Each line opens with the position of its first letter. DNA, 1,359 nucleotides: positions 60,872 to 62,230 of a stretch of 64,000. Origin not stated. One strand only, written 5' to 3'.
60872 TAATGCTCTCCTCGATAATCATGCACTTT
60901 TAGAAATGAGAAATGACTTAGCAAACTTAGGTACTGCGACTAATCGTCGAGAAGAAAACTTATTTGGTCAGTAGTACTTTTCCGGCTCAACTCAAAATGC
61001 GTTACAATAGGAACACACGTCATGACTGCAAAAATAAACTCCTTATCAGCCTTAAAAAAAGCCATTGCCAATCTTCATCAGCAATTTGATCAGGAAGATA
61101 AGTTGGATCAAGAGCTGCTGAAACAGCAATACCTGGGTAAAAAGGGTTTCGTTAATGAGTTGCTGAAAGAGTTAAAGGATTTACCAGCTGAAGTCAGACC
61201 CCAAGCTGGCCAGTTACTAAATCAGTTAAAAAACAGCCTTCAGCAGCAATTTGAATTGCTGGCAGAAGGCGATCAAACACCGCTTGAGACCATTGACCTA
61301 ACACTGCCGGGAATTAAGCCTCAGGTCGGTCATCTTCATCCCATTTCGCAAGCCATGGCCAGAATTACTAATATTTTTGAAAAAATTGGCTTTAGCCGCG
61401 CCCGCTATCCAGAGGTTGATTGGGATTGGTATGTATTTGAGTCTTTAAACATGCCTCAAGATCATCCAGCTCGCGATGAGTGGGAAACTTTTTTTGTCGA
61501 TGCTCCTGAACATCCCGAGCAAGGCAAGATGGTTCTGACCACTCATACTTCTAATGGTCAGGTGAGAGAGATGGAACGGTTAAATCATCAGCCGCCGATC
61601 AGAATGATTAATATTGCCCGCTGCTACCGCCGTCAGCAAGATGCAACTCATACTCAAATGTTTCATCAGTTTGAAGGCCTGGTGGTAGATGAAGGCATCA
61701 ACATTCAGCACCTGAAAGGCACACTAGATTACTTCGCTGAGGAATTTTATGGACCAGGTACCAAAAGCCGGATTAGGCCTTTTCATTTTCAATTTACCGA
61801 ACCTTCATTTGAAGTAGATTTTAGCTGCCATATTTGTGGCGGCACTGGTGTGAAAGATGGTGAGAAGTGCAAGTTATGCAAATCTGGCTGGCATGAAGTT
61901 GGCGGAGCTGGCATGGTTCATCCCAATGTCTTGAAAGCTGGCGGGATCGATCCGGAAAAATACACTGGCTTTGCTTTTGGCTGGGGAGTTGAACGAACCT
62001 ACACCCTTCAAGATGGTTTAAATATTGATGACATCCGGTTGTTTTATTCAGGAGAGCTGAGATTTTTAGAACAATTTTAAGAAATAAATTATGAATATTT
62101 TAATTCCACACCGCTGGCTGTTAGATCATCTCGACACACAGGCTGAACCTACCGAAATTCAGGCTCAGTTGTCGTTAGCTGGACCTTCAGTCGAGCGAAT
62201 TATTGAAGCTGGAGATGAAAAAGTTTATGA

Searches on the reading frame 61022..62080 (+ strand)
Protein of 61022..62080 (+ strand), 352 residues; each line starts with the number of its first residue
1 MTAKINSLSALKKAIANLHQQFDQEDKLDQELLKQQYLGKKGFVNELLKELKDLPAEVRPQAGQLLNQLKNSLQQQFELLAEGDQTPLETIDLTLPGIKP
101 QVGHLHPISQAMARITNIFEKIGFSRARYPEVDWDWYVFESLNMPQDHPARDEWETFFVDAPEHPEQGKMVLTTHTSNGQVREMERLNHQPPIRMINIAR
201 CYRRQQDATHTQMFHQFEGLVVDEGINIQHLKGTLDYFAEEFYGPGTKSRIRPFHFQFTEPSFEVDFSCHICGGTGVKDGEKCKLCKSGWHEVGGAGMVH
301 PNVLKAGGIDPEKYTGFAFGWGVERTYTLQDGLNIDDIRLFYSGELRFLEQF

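Call 50: find_encoding_contigs(protein=window:61022-62080:+, flank=10000, max_places=2)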
Protein window:61022-62080:+ (352 aa): 7 contigs read that carry it; 2 places shown.
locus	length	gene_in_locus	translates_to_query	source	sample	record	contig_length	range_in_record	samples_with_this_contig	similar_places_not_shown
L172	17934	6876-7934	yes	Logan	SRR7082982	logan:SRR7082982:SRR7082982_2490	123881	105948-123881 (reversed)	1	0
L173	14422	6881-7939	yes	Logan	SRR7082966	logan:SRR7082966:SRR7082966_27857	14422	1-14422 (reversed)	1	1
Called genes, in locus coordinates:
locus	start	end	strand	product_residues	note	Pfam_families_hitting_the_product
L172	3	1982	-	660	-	?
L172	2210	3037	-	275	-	-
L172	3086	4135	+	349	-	PF05697:Trigger_N, PF05698:Trigger_C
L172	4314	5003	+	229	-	PF18904:DUF5660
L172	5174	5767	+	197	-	PF05198:IF3_N, PF00707:IF3_C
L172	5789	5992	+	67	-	PF01632:Ribosomal_L35p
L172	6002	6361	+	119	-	PF00453:Ribosomal_L20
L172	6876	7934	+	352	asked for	PF02912:Phe_tRNA-synt_N, PF01409:tRNA-synt_2d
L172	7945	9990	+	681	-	PF03483:B3_4, PF03484:B5, PF17759:tRNA_synthFbeta, PF03147:FDX-ACB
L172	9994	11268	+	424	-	PF04932:Wzy_C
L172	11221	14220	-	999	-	-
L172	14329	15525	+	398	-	PF00579:tRNA-synt_1b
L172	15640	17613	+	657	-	PF17191:RecG_wedge, PF01336:tRNA_anti-codon (weak), PF04851:ResIII, PF00270:DEAD, PF00271:Helicase_C, PF22590:Cas3-like_C_2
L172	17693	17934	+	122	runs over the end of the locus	-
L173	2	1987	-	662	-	?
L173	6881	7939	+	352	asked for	PF02912:Phe_tRNA-synt_N, PF01409:tRNA-synt_2d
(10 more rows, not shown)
